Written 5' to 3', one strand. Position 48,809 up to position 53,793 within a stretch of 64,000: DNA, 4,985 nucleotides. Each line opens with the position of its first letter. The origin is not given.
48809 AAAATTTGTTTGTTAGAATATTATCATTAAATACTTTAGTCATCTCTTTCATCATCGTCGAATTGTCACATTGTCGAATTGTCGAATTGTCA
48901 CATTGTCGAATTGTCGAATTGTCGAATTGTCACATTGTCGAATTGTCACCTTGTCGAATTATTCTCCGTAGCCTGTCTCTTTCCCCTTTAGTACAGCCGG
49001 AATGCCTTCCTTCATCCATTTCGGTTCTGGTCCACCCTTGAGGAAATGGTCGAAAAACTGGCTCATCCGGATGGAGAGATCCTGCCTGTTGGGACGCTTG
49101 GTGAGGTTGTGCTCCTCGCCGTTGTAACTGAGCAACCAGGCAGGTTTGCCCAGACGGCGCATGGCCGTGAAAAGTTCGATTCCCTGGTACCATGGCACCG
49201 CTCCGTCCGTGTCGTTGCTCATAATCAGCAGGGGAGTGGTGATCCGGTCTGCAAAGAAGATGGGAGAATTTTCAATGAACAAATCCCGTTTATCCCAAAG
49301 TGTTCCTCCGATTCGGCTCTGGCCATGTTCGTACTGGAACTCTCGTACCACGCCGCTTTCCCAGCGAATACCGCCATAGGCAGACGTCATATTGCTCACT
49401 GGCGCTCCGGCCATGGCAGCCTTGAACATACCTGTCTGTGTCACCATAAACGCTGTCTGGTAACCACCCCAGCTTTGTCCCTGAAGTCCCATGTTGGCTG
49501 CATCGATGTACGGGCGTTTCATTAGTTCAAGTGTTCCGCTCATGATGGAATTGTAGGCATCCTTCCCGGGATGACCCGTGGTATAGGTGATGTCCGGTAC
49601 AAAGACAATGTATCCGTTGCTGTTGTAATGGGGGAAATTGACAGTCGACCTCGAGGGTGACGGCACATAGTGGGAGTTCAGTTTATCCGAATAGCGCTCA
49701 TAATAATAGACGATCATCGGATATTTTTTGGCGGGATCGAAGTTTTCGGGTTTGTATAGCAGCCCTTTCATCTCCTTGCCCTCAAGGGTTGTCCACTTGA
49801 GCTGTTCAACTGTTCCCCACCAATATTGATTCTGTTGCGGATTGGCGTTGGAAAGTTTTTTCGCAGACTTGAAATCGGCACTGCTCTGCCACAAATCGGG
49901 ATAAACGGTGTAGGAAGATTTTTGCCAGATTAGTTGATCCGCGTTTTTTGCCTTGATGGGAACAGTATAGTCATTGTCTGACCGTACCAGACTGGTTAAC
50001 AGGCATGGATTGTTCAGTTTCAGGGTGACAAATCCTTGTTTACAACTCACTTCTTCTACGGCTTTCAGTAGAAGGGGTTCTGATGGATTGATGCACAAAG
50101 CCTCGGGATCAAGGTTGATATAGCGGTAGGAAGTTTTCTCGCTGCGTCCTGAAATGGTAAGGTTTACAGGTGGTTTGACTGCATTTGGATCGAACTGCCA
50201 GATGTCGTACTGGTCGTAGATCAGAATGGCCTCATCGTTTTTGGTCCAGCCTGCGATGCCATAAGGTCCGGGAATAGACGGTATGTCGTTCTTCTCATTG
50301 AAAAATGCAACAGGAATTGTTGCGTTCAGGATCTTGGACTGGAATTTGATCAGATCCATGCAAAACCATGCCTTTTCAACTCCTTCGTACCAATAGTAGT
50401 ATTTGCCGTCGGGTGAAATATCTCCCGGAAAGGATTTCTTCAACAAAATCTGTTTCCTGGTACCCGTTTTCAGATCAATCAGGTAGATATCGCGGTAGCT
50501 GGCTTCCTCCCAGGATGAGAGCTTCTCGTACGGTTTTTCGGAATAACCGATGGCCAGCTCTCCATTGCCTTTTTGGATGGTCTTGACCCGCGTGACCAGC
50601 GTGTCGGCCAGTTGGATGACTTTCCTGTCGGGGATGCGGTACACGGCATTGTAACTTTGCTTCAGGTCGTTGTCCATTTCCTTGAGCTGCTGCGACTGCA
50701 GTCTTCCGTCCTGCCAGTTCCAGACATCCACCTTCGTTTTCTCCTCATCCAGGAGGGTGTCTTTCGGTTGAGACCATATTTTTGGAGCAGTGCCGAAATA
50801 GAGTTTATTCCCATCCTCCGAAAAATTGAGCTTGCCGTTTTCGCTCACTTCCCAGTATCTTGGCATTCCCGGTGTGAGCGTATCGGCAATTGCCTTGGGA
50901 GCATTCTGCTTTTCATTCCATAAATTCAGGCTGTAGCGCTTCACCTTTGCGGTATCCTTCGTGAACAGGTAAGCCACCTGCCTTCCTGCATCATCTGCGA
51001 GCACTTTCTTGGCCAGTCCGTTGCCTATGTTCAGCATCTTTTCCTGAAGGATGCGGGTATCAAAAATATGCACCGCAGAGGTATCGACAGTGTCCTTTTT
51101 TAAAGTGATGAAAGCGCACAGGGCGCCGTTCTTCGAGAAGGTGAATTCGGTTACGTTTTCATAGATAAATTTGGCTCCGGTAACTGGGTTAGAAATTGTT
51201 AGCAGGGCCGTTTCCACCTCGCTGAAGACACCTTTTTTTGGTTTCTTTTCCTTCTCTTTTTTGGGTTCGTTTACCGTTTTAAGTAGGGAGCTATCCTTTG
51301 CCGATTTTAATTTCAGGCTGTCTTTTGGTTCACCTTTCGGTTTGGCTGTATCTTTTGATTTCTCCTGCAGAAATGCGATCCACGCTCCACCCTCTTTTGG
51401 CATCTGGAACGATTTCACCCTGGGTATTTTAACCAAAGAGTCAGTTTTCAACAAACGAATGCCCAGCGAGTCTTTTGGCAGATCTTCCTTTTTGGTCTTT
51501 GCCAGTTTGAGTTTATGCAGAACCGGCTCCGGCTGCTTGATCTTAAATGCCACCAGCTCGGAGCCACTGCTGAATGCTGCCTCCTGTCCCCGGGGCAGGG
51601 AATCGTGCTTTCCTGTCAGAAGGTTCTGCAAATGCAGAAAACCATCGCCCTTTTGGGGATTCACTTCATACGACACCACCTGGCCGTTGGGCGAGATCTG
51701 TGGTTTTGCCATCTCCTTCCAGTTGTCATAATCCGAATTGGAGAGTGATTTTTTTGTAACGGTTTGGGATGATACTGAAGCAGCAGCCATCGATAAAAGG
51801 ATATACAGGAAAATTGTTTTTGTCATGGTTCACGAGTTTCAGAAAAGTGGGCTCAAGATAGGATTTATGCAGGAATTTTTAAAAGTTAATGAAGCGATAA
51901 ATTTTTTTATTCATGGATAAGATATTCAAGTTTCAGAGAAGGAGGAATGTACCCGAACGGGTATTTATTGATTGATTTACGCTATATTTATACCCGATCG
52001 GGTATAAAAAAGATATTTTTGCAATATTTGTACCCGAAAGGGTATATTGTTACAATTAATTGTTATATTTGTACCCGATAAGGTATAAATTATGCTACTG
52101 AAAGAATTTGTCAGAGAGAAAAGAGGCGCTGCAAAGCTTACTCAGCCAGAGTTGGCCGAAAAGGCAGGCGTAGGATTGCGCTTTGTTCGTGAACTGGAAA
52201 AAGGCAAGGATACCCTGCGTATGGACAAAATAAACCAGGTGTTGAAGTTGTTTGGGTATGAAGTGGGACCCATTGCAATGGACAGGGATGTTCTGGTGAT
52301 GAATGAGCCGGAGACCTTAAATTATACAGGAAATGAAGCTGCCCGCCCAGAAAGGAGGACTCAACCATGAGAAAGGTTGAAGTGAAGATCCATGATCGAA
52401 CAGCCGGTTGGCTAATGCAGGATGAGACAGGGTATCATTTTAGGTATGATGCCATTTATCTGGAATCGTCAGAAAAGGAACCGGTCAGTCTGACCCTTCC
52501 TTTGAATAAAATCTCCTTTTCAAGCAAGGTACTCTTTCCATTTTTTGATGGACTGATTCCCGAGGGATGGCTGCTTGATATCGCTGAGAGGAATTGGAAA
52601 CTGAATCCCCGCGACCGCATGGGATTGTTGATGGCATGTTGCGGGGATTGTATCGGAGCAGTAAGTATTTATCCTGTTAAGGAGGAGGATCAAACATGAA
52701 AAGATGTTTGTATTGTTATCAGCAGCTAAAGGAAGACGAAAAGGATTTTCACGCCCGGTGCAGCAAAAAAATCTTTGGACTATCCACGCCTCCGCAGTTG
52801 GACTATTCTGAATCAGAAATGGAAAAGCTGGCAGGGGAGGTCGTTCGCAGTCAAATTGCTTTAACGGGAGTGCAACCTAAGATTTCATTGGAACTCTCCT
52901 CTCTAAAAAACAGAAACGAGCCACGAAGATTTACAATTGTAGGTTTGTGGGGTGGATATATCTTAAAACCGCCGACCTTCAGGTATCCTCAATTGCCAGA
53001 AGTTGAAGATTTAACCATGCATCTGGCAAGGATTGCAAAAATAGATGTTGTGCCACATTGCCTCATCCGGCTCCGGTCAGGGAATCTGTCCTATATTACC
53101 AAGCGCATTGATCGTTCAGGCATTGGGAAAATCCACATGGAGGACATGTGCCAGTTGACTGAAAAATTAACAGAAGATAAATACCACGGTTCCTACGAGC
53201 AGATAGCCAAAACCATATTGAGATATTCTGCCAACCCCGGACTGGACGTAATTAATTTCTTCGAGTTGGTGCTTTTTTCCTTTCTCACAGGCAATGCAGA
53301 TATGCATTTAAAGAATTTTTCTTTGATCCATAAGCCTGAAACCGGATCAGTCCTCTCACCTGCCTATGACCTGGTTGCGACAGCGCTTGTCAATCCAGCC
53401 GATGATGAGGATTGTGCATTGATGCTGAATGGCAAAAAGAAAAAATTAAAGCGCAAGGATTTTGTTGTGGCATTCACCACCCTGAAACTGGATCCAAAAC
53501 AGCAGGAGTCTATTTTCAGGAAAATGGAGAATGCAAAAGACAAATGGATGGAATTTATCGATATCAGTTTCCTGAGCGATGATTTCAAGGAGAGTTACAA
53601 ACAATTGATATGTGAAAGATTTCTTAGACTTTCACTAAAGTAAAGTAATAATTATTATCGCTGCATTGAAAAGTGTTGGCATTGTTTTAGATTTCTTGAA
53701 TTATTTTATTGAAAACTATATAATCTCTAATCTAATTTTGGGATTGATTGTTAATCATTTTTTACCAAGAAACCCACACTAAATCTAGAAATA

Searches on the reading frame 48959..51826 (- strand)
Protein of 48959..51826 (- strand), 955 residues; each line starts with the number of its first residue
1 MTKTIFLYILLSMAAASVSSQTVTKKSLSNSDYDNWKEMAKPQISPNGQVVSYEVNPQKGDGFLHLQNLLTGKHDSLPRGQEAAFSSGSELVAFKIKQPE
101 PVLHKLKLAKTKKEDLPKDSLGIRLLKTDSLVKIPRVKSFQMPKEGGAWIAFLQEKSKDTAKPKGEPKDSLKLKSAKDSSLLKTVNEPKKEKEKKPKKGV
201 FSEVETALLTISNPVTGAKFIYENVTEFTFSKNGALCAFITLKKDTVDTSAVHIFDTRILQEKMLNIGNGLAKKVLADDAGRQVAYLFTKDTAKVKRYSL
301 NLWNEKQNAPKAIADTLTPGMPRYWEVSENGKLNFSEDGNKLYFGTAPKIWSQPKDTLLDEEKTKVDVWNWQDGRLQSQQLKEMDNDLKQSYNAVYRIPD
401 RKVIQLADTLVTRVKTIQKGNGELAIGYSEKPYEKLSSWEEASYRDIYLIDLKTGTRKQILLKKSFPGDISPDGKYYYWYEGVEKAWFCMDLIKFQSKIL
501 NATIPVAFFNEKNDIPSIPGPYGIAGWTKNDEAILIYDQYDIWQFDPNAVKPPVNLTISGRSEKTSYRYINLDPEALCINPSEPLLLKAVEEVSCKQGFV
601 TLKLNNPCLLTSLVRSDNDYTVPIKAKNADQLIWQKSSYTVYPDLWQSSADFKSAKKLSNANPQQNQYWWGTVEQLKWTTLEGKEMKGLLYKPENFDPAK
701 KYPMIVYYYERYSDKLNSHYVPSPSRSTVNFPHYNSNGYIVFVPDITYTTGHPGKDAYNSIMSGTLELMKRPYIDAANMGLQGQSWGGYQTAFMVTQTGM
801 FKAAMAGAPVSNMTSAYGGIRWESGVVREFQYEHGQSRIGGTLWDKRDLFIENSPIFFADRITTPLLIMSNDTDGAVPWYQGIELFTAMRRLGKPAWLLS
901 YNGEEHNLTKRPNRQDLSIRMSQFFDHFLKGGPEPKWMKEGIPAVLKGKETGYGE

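Call 42: search_protein_families(library=pfam, proteins=[window:48959-51826:-], max_evalue=0.001)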
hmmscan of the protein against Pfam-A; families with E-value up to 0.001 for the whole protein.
window:48959-51826:- (955 aa): 1 family
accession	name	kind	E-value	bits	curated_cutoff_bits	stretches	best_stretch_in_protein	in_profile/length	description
PF00326.27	Peptidase_S9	-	4e-23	82.5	22.6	1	751-930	38-211/213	Prolyl oligopeptidase family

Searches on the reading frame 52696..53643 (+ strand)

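Call 42: search_protein_families(library=pfam, proteins=[window:52696-53643:+], max_evalue=0.001)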
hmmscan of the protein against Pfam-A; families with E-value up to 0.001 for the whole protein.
window:52696-53643:+ (315 aa): 1 family
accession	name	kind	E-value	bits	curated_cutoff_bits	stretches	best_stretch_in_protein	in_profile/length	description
PF07804.18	HipA_C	-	3.7e-45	154.6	30.5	1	55-284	2-213/213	HipA-like C-terminal domain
